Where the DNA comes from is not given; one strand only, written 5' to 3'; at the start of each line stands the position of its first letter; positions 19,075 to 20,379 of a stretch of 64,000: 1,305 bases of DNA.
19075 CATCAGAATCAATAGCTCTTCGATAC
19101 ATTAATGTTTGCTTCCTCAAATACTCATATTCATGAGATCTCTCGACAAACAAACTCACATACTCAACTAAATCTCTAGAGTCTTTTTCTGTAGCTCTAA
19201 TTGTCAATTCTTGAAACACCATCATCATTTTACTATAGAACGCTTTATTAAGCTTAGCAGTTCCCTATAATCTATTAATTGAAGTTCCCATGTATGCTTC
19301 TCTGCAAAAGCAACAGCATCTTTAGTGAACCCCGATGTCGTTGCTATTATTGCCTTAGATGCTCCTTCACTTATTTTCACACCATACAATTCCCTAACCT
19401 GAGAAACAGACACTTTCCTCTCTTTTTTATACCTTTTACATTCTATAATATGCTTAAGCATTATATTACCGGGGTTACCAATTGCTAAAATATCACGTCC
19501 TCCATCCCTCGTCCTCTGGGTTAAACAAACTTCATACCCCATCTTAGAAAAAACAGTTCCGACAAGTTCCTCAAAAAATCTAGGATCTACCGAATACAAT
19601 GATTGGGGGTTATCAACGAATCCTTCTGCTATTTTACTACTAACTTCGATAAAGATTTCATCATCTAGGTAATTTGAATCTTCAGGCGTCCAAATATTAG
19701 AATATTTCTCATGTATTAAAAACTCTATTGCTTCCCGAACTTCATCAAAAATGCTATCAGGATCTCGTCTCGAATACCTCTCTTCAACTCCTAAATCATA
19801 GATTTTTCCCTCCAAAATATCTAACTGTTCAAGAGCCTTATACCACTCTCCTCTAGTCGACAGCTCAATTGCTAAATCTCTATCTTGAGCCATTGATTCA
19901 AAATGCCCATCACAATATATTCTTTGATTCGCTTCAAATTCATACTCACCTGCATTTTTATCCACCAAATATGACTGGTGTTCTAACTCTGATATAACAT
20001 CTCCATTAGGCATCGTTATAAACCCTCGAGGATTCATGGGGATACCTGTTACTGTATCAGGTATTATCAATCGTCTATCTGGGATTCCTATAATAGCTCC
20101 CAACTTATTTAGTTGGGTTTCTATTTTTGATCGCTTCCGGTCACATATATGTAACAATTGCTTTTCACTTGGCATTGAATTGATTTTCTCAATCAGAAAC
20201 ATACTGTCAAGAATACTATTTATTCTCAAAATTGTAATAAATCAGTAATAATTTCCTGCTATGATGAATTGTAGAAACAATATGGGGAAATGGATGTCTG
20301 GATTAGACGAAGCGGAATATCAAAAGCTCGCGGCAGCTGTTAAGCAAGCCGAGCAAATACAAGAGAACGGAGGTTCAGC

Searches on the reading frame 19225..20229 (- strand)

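Call 71: search_protein_families(library=pfam, proteins=[window:19225-20229:-])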
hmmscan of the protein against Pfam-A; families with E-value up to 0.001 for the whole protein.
window:19225-20229:- (334 aa): 3 families
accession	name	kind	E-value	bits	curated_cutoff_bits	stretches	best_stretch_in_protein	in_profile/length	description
PF04471.18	Mrr_cat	-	3.7e-28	98.4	21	1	212-328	2-115/115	Restriction endonuclease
PF22722.2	NA-iREase1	-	4.2e-09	36.8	27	1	220-325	2-105/106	NACHT-associated inactive Restriction Endonuclease 1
PF13156.12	Mrr_cat_2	-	2.3e-05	24.7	22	1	215-324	3-110/127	Restriction endonuclease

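Call 82: search_protein_families(library=padloc, proteins=[window:19225-20229:-], max_evalue=0.001)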
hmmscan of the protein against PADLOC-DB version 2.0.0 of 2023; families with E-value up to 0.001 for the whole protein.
window:19225-20229:- (334 aa): 8 families
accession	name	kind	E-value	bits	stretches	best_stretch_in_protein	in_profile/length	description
PDLC04819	PDC-S02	-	3.1e-14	51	1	201-329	184-307/334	-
PDLC03663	mREase_IV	-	1.5e-13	48.2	1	206-332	404-527/544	Type IV methyl-directed restriction enzyme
PDLC04806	PDC-S02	-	5.8e-12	43.5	1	210-329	181-301/324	-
PDLC04815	PDC-S02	-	1.7e-09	35.5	1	219-327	210-317/346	-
PDLC00631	ZorD1|ZorD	-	2.3e-09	33.6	1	184-331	919-1063/1071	"SWI2/SNF2 helicase, Mrr-like nuclease"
PDLC04796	PDC-S02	-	2.7e-09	34.5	1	209-328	238-357/390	-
PDLC03657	mREase_IV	-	3.7e-09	34.3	1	194-328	155-291/317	Type IV methyl-directed restriction enzyme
PDLC00628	ZorD1|ZorD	-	0.00021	17.1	1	214-312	1027-1124/1171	"SWI2/SNF2 helicase, Mrr-like nuclease"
